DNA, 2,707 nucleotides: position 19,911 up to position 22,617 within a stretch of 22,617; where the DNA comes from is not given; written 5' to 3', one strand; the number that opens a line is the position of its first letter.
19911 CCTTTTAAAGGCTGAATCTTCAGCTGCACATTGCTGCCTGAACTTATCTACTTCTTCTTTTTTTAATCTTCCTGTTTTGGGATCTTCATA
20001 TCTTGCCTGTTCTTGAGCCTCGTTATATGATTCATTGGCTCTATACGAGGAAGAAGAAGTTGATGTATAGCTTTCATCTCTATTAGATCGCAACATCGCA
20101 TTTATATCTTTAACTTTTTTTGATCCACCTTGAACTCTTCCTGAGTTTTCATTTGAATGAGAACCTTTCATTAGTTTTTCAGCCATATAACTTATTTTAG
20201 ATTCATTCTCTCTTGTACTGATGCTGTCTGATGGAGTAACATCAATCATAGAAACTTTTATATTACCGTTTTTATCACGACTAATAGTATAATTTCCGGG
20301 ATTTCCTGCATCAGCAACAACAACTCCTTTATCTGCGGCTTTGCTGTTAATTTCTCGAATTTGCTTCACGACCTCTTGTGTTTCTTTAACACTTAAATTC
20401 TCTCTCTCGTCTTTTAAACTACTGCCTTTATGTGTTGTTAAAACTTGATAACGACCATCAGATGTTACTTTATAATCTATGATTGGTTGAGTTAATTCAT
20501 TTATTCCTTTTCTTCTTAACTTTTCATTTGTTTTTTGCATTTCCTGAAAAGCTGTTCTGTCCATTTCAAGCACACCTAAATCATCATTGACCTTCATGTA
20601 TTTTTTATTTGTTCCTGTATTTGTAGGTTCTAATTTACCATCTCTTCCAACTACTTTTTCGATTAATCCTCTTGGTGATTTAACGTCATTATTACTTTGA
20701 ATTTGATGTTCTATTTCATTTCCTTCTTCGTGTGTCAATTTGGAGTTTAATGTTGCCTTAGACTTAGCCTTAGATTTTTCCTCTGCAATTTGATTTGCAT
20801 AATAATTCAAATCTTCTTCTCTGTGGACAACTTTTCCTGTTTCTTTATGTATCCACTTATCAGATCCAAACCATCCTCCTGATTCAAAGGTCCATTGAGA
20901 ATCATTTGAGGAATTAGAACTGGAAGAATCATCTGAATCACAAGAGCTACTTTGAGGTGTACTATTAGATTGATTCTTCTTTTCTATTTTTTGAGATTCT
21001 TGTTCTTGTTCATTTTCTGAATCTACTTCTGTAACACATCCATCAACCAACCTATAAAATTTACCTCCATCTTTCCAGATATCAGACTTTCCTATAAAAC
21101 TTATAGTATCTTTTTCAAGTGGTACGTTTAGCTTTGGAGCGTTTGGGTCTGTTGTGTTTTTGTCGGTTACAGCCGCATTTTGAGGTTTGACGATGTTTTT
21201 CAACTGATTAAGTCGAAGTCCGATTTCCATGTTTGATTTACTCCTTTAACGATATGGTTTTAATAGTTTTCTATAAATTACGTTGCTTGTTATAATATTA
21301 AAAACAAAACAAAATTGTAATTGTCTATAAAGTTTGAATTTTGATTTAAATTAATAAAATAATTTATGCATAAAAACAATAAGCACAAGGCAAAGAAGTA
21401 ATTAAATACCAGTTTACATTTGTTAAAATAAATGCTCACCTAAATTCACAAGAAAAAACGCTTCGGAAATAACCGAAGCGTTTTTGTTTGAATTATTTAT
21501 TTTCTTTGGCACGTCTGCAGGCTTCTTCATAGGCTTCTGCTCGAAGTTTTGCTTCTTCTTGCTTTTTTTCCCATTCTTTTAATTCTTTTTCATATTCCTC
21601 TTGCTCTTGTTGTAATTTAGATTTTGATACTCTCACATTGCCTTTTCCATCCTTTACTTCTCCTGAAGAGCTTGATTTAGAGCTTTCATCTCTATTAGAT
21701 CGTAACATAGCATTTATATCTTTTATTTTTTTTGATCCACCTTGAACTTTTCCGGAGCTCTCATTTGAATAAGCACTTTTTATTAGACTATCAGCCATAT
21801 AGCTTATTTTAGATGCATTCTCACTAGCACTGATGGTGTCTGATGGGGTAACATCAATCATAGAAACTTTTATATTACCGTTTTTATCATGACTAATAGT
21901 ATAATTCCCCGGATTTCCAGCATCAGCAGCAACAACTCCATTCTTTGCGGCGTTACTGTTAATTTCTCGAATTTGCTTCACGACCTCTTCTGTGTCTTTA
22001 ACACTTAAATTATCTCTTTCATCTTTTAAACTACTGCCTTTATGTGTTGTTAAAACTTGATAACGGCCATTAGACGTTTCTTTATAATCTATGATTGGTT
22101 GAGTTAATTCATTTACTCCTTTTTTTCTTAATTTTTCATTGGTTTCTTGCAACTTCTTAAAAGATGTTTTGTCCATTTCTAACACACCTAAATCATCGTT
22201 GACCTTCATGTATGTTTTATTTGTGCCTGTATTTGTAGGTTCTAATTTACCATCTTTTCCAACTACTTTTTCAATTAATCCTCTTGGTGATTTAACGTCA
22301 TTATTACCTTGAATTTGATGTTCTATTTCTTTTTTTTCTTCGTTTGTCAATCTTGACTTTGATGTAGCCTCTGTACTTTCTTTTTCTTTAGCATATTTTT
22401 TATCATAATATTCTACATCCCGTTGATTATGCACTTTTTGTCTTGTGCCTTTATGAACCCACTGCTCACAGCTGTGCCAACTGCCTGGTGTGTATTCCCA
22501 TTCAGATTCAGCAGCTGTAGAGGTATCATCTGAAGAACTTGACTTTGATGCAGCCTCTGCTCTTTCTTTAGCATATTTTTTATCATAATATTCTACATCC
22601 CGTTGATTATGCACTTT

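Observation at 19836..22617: Tandem, recently duplicated pair of atypical kinase-like, Ser/Asp/Glu-rich effector-like proteins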

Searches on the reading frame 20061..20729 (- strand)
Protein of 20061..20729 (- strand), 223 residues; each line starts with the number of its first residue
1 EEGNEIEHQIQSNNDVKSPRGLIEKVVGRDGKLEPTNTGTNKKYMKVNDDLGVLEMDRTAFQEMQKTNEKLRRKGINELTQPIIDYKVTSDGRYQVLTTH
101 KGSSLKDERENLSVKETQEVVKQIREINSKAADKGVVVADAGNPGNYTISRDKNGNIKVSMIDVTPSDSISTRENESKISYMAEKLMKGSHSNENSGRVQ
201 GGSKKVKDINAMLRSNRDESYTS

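Call 45: search_solved_structures(query=A3, max_evalue=10, show_alignments=3)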
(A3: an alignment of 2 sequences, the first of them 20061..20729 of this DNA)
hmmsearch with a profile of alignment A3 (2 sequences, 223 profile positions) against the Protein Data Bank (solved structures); distinct sequences matched with E-value up to 10: 3.
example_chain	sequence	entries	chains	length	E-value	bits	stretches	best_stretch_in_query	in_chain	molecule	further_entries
9fzd_B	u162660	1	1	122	0.26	14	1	119-169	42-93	Nanobody 39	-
8g0i_D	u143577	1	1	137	0.44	13.2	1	130-181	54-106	LaG24 Nanobody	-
9pi7_E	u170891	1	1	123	1.7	11.3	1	125-170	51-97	G12 VHH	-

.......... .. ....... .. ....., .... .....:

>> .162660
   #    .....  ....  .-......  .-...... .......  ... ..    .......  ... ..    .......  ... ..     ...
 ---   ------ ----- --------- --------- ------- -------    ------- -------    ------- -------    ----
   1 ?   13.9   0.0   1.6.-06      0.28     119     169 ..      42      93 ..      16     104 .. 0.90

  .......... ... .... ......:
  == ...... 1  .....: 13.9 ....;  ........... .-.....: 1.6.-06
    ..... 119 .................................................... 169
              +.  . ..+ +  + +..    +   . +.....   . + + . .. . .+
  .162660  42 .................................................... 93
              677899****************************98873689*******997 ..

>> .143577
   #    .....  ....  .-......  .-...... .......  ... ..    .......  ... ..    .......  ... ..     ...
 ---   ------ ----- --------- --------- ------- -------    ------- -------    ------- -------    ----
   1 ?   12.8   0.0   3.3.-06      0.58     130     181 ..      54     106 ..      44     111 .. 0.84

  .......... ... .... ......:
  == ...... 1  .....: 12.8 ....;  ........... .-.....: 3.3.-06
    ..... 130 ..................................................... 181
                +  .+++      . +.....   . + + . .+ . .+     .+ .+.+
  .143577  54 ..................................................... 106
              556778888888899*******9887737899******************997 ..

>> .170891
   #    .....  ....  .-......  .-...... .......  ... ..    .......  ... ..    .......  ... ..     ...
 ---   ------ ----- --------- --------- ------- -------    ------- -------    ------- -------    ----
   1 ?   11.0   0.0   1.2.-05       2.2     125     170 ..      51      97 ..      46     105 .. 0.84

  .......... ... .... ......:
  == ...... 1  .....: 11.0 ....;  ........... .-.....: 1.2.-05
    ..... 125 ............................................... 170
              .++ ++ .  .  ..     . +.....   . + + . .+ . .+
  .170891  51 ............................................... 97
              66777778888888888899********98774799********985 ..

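Call 54: predict_structure(alignment_id=A3)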
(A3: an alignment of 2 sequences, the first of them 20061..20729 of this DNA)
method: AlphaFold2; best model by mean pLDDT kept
length: 223 residues; sequences in the alignment: 2
mean_pLDDT: 44.2   pTM: 0.38
mean pLDDT of the five models: 44.2, 38.6, 37.0, 32.6, 32.0
residues with pLDDT >= 90: 0; 70-90: 2; 50-70: 78; < 50: 143
segments of 3 or more residues with pLDDT < 50: 1-55, 75-107, 135-145, 162-170, 192-223
pLDDT, mean of each block of 10 residues (from residue 1): 25 24 27 27 44 50 57 42 41 42 40 65 63 48 48 58 44 55 57 41 36 41 33
secondary structure, 60 per line:
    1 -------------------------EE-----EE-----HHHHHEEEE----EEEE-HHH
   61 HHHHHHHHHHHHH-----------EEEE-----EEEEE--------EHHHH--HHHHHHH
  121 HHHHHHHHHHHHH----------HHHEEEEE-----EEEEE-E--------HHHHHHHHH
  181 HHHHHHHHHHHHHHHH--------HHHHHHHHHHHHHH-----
elements in order: H40-44 E45-48 E53-56 H58-73 E85-88 E94-98 H108-111 H114-133 E147-151 E157-161 H172-196 H205-218

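Call 62: fold_search(model_id=the predicted structure, library=pdb)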
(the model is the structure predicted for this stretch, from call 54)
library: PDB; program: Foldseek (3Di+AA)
matches with E <= 10: 673; with E <= 0.001: 0
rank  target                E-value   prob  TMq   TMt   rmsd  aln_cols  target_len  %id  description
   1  8p5i_B                1.5e-02  0.82  0.23  0.19  12.5       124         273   18  Kinase domain of mutant human ULK1 in complex with compound XMD-17-51 (released 2024-06-05)
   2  9zzw_B                1.7e-02  0.63  0.24  0.20  14.4       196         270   15  Structure of human MARK3 in complex with inhibitor (released 2026-04-08)
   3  8p5j_A                2.0e-02  0.80  0.25  0.21  11.7       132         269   14  Kinase domain of mutant human ULK1 in complex with compound WZ4003 (released 2024-06-05)
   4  4l3j                  2.0e-02  0.57  0.21  0.17  14.1       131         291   14  Crystal structures of human p70S6K1 kinase domain (released 2013-07-24)
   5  3orl                  2.2e-02  0.96  0.32  0.27  11.9       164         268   17  Mycobacterium tuberculosis PknB kinase domain L33D mutant (crystal form 3) (released 2010-12-15)
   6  8p5g_A                2.2e-02  0.80  0.23  0.20  12.7       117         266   15  Kinase domain of wild type human ULK1 in complex with compound CCT241533 (released 2024-06-05)
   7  8p5j_B                2.3e-02  0.82  0.25  0.21  11.7       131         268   17  Kinase domain of mutant human ULK1 in complex with compound WZ4003 (released 2024-06-05)
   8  4wno                  2.5e-02  0.80  0.24  0.21  12.2       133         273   17  Structure of ULK1 bound to an inhibitor (released 2015-01-14)
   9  6qas_A                3.0e-02  0.80  0.24  0.20  12.6       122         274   16  Crystal structure of ULK1 in complexed with PF-03814735 (released 2019-02-27)
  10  1ql6                  3.0e-02  0.57  0.21  0.18  13.4       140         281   16  THE CATALYTIC MECHANISM OF PHOSPHORYLASE KINASE PROBED BY MUTATIONAL STUDIES (released 1999-12-14)
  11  7kx6_A                3.6e-02  0.80  0.26  0.23  11.4       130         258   11  Crystal structure of DCLK1-KD in complex with XMD8-85 (released 2021-09-22)
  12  3kl8_E                3.8e-02  0.72  0.25  0.22  11.5       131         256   21  CaMKIINtide Inhibitor Complex (released 2010-02-09)
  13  7kxw_B                5.1e-02  0.77  0.26  0.23  11.7       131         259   12  Crystal structure of DCLK1-KD in complex with DCLK1-IN-1 (released 2021-09-22)
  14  6yid_B                5.1e-02  0.60  0.23  0.20  12.0       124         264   14  Crystal structure of ULK2 in complex with SBI-0206965 (released 2020-06-17)
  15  7uis_A                5.1e-02  0.54  0.22  0.19  12.0       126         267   18  Cocrystal structure of human CaMKII-alpha (CAMK2A)kinase domain and GluN2B(S1303D) (released 2022-04-06)
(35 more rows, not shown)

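Call 71: find_related_loci(query=A3, collection=metagenome_contigs, flank=5000)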
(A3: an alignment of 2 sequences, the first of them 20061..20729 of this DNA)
Query A3 (223 aa) in metagenome_contigs; peptide patterns used: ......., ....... (x = any residue, [..] = any of these).
600 stretches matched a pattern, but none encodes a relative of the query by tblastn (E <= 1e-3).

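Call 73: search_protein_families(library=pfam, proteins=[window:20073-20678:-], max_evalue=10)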
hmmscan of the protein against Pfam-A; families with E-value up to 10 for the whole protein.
seq(202 aa): 3 families
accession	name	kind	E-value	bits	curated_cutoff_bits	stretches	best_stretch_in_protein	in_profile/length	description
PF07968.17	Leukocidin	-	0.015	15.6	22.4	1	91-180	14-94/256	Leukocidin/Hemolysin toxin family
PF18938.6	aRib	-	0.2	11.9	27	1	92-126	15-49/71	Atypical Rib domain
PF10828.13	DUF2570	-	2.2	8.8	26.6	1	23-58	38-74/108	Protein of unknown function (DUF2570)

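Call 88: search_dna_similar(query=window:20061-20729:-, collection=plasmids, mode=protein, max_evalue=0.01, max_rows=10)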
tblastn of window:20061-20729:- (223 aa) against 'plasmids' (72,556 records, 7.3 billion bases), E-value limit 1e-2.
No match.

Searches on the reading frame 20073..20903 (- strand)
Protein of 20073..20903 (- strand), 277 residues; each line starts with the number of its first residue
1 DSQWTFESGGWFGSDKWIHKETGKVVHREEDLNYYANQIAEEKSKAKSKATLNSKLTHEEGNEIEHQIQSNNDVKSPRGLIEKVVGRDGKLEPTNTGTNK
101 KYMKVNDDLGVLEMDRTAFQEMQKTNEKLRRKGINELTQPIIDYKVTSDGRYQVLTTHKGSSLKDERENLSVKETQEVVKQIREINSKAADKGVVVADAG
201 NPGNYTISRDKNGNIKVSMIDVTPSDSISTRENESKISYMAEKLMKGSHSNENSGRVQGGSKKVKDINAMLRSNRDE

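Call 19: predict_structure(protein=window:20073-20903:-)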
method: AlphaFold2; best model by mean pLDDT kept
length: 277 residues; sequences in the alignment: 1
mean_pLDDT: 44.0   pTM: 0.20
mean pLDDT of the five models: 44.0, 43.8, 43.8, 42.3, 36.2
residues with pLDDT >= 90: 0; 70-90: 23; 50-70: 41; < 50: 213
segments of 3 or more residues with pLDDT < 50: 46-120, 125-127, 129-131, 133-235, 246-260, 273-277
pLDDT, mean of each block of 10 residues (from residue 1): 76 72 73 62 49 41 38 32 32 32 31 40 50 40 38 37 35 37 38 31 38 38 37 47 47 39 57 47
secondary structure, 60 per line:
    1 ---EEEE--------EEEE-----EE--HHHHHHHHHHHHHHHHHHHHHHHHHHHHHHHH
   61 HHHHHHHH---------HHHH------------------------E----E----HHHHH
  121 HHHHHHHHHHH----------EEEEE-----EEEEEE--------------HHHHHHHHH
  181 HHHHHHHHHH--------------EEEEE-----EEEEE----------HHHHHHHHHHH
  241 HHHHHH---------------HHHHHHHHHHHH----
elements in order: E4-7 E16-19 H29-68 H78-81 H116-131 E142-146 E152-157 H172-190 E205-209 E215-219 H230-246 H262-273

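Call 27: search_protein_representatives(alignment_id=A1)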
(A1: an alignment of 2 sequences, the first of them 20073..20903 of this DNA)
Query: 2 sequences, 278 profile positions. Proteins with E-value up to 0.001 (for the whole library): 4; up to 1e-10: 2; up to 1e-30: 2. The best 4 are listed.
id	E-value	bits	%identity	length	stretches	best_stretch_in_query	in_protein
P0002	3.6e-176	600.7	-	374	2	1-278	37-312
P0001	2.5e-154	529.0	-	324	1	32-278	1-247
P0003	3.8e-07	46.2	-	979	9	54-87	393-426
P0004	4.0e-04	36.2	-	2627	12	187-230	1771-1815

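Call 86: find_related_loci(query=A1, collection=viral_contigs, flank=5000)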
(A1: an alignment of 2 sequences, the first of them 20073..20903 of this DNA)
Query A1 (277 aa) in viral_contigs; peptide patterns used: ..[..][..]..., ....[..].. (x = any residue, [..] = any of these).
600 stretches matched a pattern, but none encodes a relative of the query by tblastn (E <= 1e-3).

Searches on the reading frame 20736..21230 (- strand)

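Call 73: search_protein_families(library=pfam, proteins=[window:20736-21230:-], max_evalue=10)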
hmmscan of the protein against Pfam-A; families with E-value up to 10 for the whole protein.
seq(165 aa): 2 families
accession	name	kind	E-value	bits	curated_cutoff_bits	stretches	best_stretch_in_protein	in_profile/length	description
PF10500.14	SR-25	-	0.11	12.5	40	1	71-139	46-99/226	Nuclear RNA-splicing-associated protein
PF01080.22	Presenilin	-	7.9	5.6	34.3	1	72-143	237-301/408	Presenilin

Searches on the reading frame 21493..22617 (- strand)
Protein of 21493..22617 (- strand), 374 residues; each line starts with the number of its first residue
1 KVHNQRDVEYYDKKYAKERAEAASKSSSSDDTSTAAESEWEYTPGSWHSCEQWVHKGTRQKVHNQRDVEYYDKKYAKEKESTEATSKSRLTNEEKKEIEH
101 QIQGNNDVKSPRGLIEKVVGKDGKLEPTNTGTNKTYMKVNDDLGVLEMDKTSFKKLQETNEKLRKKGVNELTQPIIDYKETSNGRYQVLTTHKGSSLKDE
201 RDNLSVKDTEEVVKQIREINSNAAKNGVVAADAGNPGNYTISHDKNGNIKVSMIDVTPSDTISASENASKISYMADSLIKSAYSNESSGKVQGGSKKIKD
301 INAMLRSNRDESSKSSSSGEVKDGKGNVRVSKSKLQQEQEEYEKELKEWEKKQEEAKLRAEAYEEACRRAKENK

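Call 5: search_protein_families(library=pfam, proteins=[window:21493-22617:-], max_evalue=1)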
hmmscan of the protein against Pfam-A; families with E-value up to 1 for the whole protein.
window:21493-22617:- (374 aa): 1 family
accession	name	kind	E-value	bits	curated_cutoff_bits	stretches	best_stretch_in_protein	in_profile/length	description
PF18938.6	aRib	-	0.0019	18.4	27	1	79-126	7-51/71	Atypical Rib domain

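Call 6: search_protein_families(library=ncbifam, proteins=[window:21493-22617:-], max_evalue=1)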
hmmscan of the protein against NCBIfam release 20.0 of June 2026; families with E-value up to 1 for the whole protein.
window:21493-22617:- (374 aa): 1 family
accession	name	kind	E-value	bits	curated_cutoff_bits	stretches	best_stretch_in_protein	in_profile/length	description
NF041106.1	ArsC_rel_Se_1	subfamily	0.22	12.1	85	1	39-126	2-88/107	ArsC family (seleno)protein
